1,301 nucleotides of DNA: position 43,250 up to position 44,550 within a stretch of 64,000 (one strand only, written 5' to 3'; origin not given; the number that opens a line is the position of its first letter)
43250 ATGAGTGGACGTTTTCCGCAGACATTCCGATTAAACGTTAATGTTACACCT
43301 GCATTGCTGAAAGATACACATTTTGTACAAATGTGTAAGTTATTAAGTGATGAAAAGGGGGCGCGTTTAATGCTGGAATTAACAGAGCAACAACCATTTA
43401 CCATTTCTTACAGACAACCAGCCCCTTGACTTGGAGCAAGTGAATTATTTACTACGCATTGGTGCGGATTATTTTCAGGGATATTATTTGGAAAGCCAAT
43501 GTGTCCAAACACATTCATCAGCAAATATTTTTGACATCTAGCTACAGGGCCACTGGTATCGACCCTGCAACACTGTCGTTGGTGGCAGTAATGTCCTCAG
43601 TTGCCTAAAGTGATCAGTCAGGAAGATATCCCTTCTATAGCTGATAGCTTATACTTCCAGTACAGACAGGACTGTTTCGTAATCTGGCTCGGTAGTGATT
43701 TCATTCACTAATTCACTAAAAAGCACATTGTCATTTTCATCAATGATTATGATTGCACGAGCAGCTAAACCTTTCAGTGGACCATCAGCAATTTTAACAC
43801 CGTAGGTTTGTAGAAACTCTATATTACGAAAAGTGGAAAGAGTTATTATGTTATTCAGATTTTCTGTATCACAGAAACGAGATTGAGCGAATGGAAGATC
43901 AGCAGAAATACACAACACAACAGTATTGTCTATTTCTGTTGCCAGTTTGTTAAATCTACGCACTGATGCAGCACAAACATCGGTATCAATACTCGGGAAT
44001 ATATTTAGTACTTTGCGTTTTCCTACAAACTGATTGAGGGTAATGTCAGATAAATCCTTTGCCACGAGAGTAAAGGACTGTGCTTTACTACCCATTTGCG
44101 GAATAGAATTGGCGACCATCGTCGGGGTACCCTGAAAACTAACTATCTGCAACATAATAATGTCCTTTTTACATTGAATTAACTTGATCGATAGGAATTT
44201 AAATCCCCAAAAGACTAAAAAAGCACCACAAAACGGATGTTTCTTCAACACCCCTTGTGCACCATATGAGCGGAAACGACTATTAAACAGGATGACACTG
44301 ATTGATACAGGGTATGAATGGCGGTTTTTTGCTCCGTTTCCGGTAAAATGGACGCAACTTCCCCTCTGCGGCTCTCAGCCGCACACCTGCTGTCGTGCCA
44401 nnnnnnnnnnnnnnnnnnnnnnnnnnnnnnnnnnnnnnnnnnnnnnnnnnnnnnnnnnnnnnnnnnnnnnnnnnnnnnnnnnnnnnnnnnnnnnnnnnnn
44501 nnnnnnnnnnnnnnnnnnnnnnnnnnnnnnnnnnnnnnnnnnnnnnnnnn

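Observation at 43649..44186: Diverged thiol peroxidase (tpx) gene on the plasmid, 31 bp from an IS91 ori end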

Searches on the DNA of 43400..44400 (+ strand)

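Call 3: search_dna_similar(query=window:43400-44400:+, collection=plasmids, mode=near, max_rows=25)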
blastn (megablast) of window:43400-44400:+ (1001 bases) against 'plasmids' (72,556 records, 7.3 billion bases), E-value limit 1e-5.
Records with a match: 1031; places in all: 1886; records where one place covers at least 80% of the query: 23.
Best place of each record, by identity: >=99% 247; 95-99% 138; 90-95% 233; 80-90% 378; 60-80% 35.
By first word of the organism name: Escherichia 862; Shigella 135; Salmonella 23; Klebsiella 10; uncultured 1.
By predicted mobility (MOB-suite, as given by PLSDB): conjugative 590; mobilizable 313; non-mobilizable 128.
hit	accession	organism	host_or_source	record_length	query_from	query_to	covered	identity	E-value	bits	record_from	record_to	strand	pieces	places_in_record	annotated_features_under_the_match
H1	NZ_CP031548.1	Escherichia coli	pig,cell culture,feces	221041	1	1001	100%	100.0%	0e+0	1849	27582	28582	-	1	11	tpx: thiol peroxidase | hypothetical protein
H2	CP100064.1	Escherichia coli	cell culture,feces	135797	1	1001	100%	100.0%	0e+0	1849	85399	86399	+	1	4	tpx: thiol peroxidase | hypothetical protein | IS91-like element IS91 family transposase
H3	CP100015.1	Escherichia coli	cell culture,gut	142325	1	1001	100%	100.0%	0e+0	1849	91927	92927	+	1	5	tpx: thiol peroxidase | hypothetical protein | IS91-like element IS91 family transposase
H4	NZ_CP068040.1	Escherichia coli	swine,intestinal tract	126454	1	1001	100%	100.0%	0e+0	1849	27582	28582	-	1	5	tpx: thiol peroxidase | hypothetical protein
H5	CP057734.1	Escherichia coli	culture,Pooled pig faecal samples ...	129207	1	1001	100%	100.0%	0e+0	1849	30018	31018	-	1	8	tpx: thiol peroxidase | hypothetical protein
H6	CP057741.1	Escherichia coli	culture,Pooled pig faecal samples ...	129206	1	1001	100%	100.0%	0e+0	1849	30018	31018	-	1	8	tpx: thiol peroxidase | hypothetical protein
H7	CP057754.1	Escherichia coli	culture,Pooled pig faecal samples ...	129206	1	1001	100%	100.0%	0e+0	1849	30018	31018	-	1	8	tpx: thiol peroxidase | hypothetical protein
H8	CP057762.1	Escherichia coli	culture,Pooled pig faecal samples ...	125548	1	1001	100%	100.0%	0e+0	1849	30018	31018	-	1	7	tpx: thiol peroxidase | hypothetical protein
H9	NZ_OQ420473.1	Escherichia coli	-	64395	1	1001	100%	100.0%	0e+0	1849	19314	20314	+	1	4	tpx: thiol peroxidase | hypothetical protein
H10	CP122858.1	Escherichia coli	Sus scrofa,feces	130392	1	1001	100%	100.0%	0e+0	1849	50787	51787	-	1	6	tpx: thiol peroxidase | hypothetical protein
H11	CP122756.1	Escherichia coli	Sus scrofa,feces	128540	1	1001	100%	100.0%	0e+0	1849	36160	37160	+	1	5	tpx: thiol peroxidase | hypothetical protein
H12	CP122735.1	Escherichia coli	Sus scrofa,feces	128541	1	1001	100%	100.0%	0e+0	1849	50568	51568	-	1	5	tpx: thiol peroxidase | hypothetical protein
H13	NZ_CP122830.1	Escherichia coli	Sus scrofa,feces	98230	1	1001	100%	100.0%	0e+0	1849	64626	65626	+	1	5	tpx: thiol peroxidase | hypothetical protein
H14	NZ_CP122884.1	Escherichia coli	Sus scrofa,feces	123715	1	1001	100%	100.0%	0e+0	1849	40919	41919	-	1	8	tpx: thiol peroxidase | hypothetical protein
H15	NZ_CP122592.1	Escherichia coli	Sus scrofa,feces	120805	1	1001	100%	100.0%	0e+0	1849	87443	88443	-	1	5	tpx: thiol peroxidase | hypothetical protein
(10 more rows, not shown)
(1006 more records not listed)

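Call 6: get_annotated_region(hit=H2, flank=12000)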
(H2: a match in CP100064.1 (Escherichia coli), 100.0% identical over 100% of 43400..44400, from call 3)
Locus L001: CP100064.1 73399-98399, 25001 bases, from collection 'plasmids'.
description: Escherichia coli strain EC727A3 plasmid p727A3-135K, complete sequence
organism: Escherichia coli (NCBI taxid 562)
taxonomy: Bacteria; Pseudomonadota; Gammaproteobacteria; Enterobacterales; Enterobacteriaceae; Escherichia; Escherichia coli
host: -; source: cell culture,feces; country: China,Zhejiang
typing (MOB-suite, as given by PLSDB): mobilizable; replicon IncFIA,IncFIB,IncFIC; relaxase MOBF,MOBF
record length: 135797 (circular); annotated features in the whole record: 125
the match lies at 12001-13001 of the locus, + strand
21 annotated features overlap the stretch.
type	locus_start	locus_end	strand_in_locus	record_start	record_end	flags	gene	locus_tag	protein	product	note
CDS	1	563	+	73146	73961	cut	-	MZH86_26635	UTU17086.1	aminoglycoside O-phosphotransferase APH(3')-Ia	-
predicted_resistance_gene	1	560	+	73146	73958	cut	aph(3')-Ia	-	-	aminoglycoside O-phosphotransferase APH(3')-Ia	predicted by amrfinderplus; class AMINOGLYCOSIDE; identity 100.0%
CDS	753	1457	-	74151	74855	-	-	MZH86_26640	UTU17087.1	IS6-like element IS26 family transposase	-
CDS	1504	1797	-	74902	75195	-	-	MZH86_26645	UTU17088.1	hypothetical protein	-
CDS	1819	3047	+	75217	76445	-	-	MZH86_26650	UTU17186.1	IS3 family transposase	-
CDS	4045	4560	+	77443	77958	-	fedA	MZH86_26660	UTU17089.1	F18 fimbrial major subunit FedA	-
CDS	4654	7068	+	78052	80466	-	fedC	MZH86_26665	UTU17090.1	F18 fimbrial usher protein FedC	-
CDS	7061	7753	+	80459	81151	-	fedD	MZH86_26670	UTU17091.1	F18 fimbrial chaperone FedD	-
CDS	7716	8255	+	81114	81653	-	fedE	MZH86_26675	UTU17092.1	F18 fimbrial subunit FedE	-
predicted_resistance_gene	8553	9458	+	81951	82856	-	fedF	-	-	F18 fimbrial adhesin subunit FedF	predicted by amrfinderplus; class ; identity 98.34%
CDS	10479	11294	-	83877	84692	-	-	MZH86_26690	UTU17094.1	helix-turn-helix transcriptional regulator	-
CDS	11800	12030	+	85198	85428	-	-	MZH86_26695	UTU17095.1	hypothetical protein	-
CDS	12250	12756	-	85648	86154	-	tpx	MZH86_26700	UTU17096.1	thiol peroxidase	-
CDS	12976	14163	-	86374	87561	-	-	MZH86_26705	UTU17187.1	IS91-like element IS91 family transposase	-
CDS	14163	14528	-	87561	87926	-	-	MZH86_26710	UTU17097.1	hypothetical protein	-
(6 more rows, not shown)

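Call 16: search_dna_similar(query=window:43649-44155:-, collection=ecoli_genomes, mode=distant, max_rows=40, rows=spread)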
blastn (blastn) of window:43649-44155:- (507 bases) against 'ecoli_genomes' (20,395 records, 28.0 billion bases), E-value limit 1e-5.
Records with a match: 5473; places in all: 5481; records where one place covers at least 80% of the query: 5472.
Genomes with a match: 5414 of 5426; with a place that covers at least 80% of the query: 5414. Places per genome that has any: lowest 1, median 1, highest 3. On chromosomes: 5409 places; on plasmids: 72.
Best place of each record, by identity: >=99% 33; 80-90% 2; 60-80% 5438.
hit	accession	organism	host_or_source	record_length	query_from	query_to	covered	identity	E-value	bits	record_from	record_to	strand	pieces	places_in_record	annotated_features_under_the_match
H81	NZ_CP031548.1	Escherichia coli strain cq9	pig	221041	1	507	100%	100.0%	0e+0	915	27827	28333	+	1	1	tpx: thiol peroxidase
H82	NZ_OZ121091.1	Escherichia coli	Homo sapiens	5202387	18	507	97%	79.6%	3e-118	434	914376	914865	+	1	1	tpx: thiol peroxidase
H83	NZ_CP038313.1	Escherichia coli O157:H7 strain OK1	Homo sapiens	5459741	18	507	97%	79.4%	1e-116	429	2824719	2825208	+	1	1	tpx: thiol peroxidase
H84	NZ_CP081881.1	Escherichia coli strain WW2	sludge from the aeration tanks of urban ...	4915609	18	507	97%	79.4%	1e-116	429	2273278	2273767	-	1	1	tpx: thiol peroxidase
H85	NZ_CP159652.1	Escherichia coli strain Z226-1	hospital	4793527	18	507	97%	79.4%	1e-116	429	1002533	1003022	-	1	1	tpx: thiol peroxidase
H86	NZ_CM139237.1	Escherichia coli strain EcE.ESBL.COL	Homo sapiens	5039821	18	507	97%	79.4%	1e-116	429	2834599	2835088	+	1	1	tpx: thiol peroxidase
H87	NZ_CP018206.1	Escherichia coli strain MRSN346647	Homo sapiens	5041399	18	507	97%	79.2%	1e-115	425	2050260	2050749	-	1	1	tpx: thiol peroxidase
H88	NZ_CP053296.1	Escherichia coli strain M1/5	Homo sapiens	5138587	18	507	97%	79.2%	1e-115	425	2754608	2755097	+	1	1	tpx: thiol peroxidase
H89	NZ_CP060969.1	Escherichia coli strain EC5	Homo sapiens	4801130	18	507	97%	79.2%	1e-115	425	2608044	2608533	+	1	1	tpx: thiol peroxidase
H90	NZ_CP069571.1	Escherichia coli strain FDAARGOS_1250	Homo sapiens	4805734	18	507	97%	79.2%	1e-115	425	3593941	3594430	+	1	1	tpx: thiol peroxidase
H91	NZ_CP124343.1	Escherichia coli strain AVS0533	wastewater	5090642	18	507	97%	79.2%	1e-115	425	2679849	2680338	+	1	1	tpx: thiol peroxidase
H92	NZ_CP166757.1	Escherichia coli strain CRE287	Homo sapiens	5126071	18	507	97%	79.2%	1e-115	425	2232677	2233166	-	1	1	tpx: thiol peroxidase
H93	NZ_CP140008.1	Escherichia coli strain ATCC 11303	-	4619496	18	507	97%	79.2%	1e-115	425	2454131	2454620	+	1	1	tpx: thiol peroxidase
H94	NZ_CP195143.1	Escherichia coli strain A10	Water sample from the Juan Diaz River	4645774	18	507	97%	79.2%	1e-115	425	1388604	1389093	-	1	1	tpx: thiol peroxidase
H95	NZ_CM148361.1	Escherichia coli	Homo sapiens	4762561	18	507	97%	79.2%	1e-115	425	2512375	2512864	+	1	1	tpx: thiol peroxidase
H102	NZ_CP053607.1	Escherichia coli strain NEB5-alpha_F'Iq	not applicable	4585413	18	507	97%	79.0%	6e-114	420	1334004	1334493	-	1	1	tpx: thiol peroxidase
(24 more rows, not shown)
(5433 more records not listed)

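Call 21: get_annotated_region(hit=H102, flank=2500)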
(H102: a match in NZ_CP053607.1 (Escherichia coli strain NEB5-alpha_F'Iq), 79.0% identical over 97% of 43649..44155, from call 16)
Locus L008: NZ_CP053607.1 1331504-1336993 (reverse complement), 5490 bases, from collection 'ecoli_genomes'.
description: Escherichia coli strain NEB5-alpha_F'Iq chromosome, complete genome
organism: Escherichia coli strain NEB5-alpha_F'Iq (NCBI taxid 562)
replicon: chromosome; assembly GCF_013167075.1
host: -; source: not applicable; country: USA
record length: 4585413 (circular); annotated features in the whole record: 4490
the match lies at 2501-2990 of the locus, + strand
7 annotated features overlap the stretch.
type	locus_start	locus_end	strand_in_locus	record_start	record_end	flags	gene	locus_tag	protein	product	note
CDS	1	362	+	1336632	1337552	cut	ycjY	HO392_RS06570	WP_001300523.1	alpha/beta hydrolase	-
CDS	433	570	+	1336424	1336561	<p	-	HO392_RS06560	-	NAD-dependent dehydratase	incomplete; partial in the middle of a contig; missing C-terminus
CDS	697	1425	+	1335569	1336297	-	mpaA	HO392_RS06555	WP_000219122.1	murein tripeptide amidase MpaA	-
CDS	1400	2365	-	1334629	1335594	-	ycjG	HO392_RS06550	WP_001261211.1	L-Ala-D/L-Glu epimerase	-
CDS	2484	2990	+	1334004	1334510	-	tpx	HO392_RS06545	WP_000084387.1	thiol peroxidase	-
CDS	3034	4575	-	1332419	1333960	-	tyrR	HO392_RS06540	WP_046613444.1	transcriptional regulator TyrR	-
CDS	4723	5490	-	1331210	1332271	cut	ycjF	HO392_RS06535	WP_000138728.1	YcjF family protein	-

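Call 22: search_dna_similar(query=L002:7400-9400:+, collection=plasmids, mode=near, max_rows=20)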
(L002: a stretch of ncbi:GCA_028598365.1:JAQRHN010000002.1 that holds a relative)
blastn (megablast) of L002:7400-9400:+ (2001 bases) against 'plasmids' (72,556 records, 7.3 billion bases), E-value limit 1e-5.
Records with a match: 1190; places in all: 1575; records where one place covers at least 80% of the query: 0.
Best place of each record, by identity: >=99% 748; 95-99% 365; 90-95% 27; 80-90% 50.
By first word of the organism name: Escherichia 961; Shigella 119; Klebsiella 72; Salmonella 17; Enterobacter 6; Citrobacter 5; Serratia 3; Pseudomonas 2; Morganella 2; Raoultella 1; and 2 more.
By predicted mobility (MOB-suite, as given by PLSDB): conjugative 720; mobilizable 265; non-mobilizable 205.
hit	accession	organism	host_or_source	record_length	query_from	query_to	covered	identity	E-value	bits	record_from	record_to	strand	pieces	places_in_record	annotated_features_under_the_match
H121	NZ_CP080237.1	Escherichia coli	Sus scrofa scrofa,wild boar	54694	479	1994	63%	84.0%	0e+0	1195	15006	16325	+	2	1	tpx: thiol peroxidase | hypothetical protein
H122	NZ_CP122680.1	Escherichia coli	Sus scrofa,feces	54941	479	1994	63%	84.0%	0e+0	1195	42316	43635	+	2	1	tpx: thiol peroxidase | hypothetical protein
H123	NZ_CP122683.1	Escherichia coli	Sus scrofa,feces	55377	479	1994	63%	84.0%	0e+0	1195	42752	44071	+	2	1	tpx: thiol peroxidase | hypothetical protein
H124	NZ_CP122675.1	Escherichia coli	Sus scrofa,feces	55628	479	1994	63%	84.0%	0e+0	1195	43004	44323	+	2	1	tpx: thiol peroxidase | hypothetical protein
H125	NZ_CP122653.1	Escherichia coli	Sus scrofa,feces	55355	479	1994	63%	84.0%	0e+0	1195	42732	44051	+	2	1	tpx: thiol peroxidase | hypothetical protein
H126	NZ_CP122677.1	Escherichia coli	Sus scrofa,feces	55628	479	1994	63%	84.0%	0e+0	1195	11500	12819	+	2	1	tpx: thiol peroxidase | hypothetical protein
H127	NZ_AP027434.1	Escherichia coli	Sus scrofa,cell culture,feces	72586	479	1994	63%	84.0%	0e+0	1195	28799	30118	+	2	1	tpx: thiol peroxidase | hypothetical protein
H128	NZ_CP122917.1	Escherichia coli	Sus scrofa,feces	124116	512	1994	61%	84.5%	0e+0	1205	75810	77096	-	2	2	tpx: thiol peroxidase | hypothetical protein | EAL domain-containing protein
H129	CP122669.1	Escherichia coli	Sus scrofa,feces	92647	512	1994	61%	84.4%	0e+0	1194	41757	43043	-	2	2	tpx: thiol peroxidase | hypothetical protein | EAL domain-containing protein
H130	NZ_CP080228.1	Escherichia coli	Sus scrofa domesticus,clinical sample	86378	512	1994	61%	84.4%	0e+0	1195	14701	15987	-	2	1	tpx: thiol peroxidase | hypothetical protein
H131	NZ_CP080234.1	Escherichia coli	Sus scrofa domesticus,clinical sample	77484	512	1994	61%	84.4%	0e+0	1195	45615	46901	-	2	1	tpx: thiol peroxidase | hypothetical protein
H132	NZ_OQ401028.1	Escherichia coli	-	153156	512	1994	61%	84.4%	0e+0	1195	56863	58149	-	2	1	tpx: thiol peroxidase | hypothetical protein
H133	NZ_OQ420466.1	Escherichia coli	-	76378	512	1994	61%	84.4%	0e+0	1195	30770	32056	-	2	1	tpx: thiol peroxidase | hypothetical protein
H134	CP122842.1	Escherichia coli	Sus scrofa,feces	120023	512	1994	61%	84.4%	0e+0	1195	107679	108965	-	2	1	tpx: thiol peroxidase | hypothetical protein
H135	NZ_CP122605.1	Escherichia coli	Sus scrofa,feces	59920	512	1994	61%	84.4%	0e+0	1195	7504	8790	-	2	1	tpx: thiol peroxidase | hypothetical protein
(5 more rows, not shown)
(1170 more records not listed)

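Call 23: get_annotated_region(hit=H121, flank=5000)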
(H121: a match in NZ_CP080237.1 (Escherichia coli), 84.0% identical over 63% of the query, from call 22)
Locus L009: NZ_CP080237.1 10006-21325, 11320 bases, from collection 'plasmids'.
description: Escherichia coli O139:H1 strain W13-16 plasmid pW1316-2, complete sequence
organism: Escherichia coli (NCBI taxid 2861805)
taxonomy: Bacteria; Pseudomonadota; Gammaproteobacteria; Enterobacterales; Enterobacteriaceae; Escherichia; Escherichia coli
host: -; source: Sus scrofa scrofa,wild boar; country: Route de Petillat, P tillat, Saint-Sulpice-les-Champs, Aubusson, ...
typing (MOB-suite, as given by PLSDB): non-mobilizable; replicon IncFIA,IncFIC,IncX1
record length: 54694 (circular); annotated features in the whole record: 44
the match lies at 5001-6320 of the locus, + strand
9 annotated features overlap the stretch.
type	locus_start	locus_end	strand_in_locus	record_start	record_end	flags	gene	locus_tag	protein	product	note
CDS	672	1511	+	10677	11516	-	-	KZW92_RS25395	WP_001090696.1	helix-turn-helix transcriptional regulator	GO:0006355 - regulation of DNA-templated transcription [Evidence IEA]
CDS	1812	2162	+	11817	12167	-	tnpB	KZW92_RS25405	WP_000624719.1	IS66 family insertion sequence element accessory protein TnpB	-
CDS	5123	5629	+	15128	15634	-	tpx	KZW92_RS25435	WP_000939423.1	thiol peroxidase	-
CDS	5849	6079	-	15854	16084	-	-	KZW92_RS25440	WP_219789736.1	hypothetical protein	-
CDS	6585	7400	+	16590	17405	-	-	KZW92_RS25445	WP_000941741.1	helix-turn-helix transcriptional regulator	GO:0006355 - regulation of DNA-templated transcription [Evidence IEA]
predicted_resistance_gene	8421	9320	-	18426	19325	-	fedF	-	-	F18 fimbrial adhesin subunit FedF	predicted by amrfinderplus; class ; identity 100.0%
CDS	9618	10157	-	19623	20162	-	fedE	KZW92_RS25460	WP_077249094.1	F18 fimbrial subunit FedE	-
CDS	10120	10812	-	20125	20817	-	fedD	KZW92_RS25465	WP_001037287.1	F18 fimbrial chaperone FedD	-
CDS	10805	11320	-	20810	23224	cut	fedC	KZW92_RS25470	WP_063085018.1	F18 fimbrial usher protein FedC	-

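Call 24: get_annotated_region(hit=H128, flank=5000)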
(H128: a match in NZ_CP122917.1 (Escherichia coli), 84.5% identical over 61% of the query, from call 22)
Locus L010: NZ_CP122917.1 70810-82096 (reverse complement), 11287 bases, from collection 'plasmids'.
description: Escherichia coli strain ETEC1706 plasmid unnamed13, complete sequence
organism: Escherichia coli (NCBI taxid 562)
taxonomy: Bacteria; Pseudomonadota; Gammaproteobacteria; Enterobacterales; Enterobacteriaceae; Escherichia; Escherichia coli
host: -; source: Sus scrofa,feces; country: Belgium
typing (MOB-suite, as given by PLSDB): conjugative; replicon IncFIB,IncI2; relaxase MOBP; mating-pair formation MPF_T
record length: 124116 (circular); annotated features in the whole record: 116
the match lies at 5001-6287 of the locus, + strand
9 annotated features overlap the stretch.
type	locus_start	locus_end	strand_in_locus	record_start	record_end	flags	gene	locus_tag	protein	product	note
CDS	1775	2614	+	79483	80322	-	-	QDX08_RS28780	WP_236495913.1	helix-turn-helix transcriptional regulator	GO:0006355 - regulation of DNA-templated transcription [Evidence IEA]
CDS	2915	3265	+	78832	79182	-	tnpB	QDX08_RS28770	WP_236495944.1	IS66 family insertion sequence element accessory protein TnpB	-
CDS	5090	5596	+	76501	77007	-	tpx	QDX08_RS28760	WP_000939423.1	thiol peroxidase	-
CDS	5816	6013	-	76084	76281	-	-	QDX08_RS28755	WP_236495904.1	hypothetical protein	-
CDS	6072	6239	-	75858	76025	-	-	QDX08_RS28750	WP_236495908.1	EAL domain-containing protein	-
CDS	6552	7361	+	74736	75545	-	-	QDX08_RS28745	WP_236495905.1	helix-turn-helix transcriptional regulator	GO:0006355 - regulation of DNA-templated transcription [Evidence IEA]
CDS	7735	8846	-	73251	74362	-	-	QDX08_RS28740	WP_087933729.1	IS3 family transposase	-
predicted_resistance_gene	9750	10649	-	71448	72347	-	fedF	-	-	F18 fimbrial adhesin subunit FedF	predicted by amrfinderplus; class ; identity 98.67%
CDS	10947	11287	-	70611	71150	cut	fedE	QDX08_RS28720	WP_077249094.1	F18 fimbrial subunit FedE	-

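Call 51: search_dna_similar(query=L009:5000-5200:+, collection=plasmids, mode=near, max_rows=8)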
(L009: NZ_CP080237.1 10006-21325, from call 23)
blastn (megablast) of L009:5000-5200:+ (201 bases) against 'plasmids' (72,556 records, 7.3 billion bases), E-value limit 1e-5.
Records with a match: 48; places in all: 49; records where one place covers at least 80% of the query: 25.
Best place of each record, by identity: >=99% 45; 95-99% 3.
By first word of the organism name: Escherichia 48.
By predicted mobility (MOB-suite, as given by PLSDB): conjugative 22; non-mobilizable 20; mobilizable 6.
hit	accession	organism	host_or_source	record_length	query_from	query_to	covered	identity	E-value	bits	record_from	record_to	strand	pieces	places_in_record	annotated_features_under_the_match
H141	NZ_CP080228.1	Escherichia coli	Sus scrofa domesticus,clinical sample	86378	1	201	100%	100.0%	1e-100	372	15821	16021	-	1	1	tpx: thiol peroxidase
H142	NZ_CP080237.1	Escherichia coli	Sus scrofa scrofa,wild boar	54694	1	201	100%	100.0%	1e-100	372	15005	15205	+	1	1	tpx: thiol peroxidase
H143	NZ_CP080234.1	Escherichia coli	Sus scrofa domesticus,clinical sample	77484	1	201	100%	100.0%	1e-100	372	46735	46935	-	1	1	tpx: thiol peroxidase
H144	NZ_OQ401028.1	Escherichia coli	-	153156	1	201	100%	100.0%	1e-100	372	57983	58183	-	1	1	tpx: thiol peroxidase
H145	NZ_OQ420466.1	Escherichia coli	-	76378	1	201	100%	100.0%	1e-100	372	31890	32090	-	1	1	tpx: thiol peroxidase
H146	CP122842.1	Escherichia coli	Sus scrofa,feces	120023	1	201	100%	100.0%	1e-100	372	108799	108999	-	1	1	tpx: thiol peroxidase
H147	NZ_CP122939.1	Escherichia coli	Sus scrofa,feces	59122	1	201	100%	100.0%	1e-100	372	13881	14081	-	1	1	tpx: thiol peroxidase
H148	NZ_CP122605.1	Escherichia coli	Sus scrofa,feces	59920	1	201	100%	100.0%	1e-100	372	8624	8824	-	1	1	tpx: thiol peroxidase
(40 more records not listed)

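Call 52: search_dna_similar(query=window:44078-44278:-, collection=plasmids, mode=near, max_rows=8)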
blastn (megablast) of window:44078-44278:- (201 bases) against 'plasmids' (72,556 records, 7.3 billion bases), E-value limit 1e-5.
Records with a match: 594; places in all: 1290; records where one place covers at least 80% of the query: 23.
Best place of each record, by identity: >=99% 151; 95-99% 254; 90-95% 39; 80-90% 150.
By first word of the organism name: Escherichia 446; Shigella 131; Klebsiella 10; Salmonella 6; uncultured 1.
By predicted mobility (MOB-suite, as given by PLSDB): conjugative 378; mobilizable 156; non-mobilizable 60.
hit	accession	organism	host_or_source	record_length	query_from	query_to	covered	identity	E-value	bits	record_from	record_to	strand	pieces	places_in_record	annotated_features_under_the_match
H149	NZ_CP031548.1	Escherichia coli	pig,cell culture,feces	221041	1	201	100%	100.0%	1e-100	372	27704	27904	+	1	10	tpx: thiol peroxidase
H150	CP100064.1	Escherichia coli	cell culture,feces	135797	1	201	100%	100.0%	1e-100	372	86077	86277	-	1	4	tpx: thiol peroxidase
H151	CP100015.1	Escherichia coli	cell culture,gut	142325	1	201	100%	100.0%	1e-100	372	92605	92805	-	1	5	tpx: thiol peroxidase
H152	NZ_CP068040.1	Escherichia coli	swine,intestinal tract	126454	1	201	100%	100.0%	1e-100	372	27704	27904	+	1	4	tpx: thiol peroxidase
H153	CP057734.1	Escherichia coli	culture,Pooled pig faecal samples ...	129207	1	201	100%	100.0%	1e-100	372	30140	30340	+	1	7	tpx: thiol peroxidase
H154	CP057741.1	Escherichia coli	culture,Pooled pig faecal samples ...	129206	1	201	100%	100.0%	1e-100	372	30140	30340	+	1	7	tpx: thiol peroxidase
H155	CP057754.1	Escherichia coli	culture,Pooled pig faecal samples ...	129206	1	201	100%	100.0%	1e-100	372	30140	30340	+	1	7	tpx: thiol peroxidase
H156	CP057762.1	Escherichia coli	culture,Pooled pig faecal samples ...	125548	1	201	100%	100.0%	1e-100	372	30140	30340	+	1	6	tpx: thiol peroxidase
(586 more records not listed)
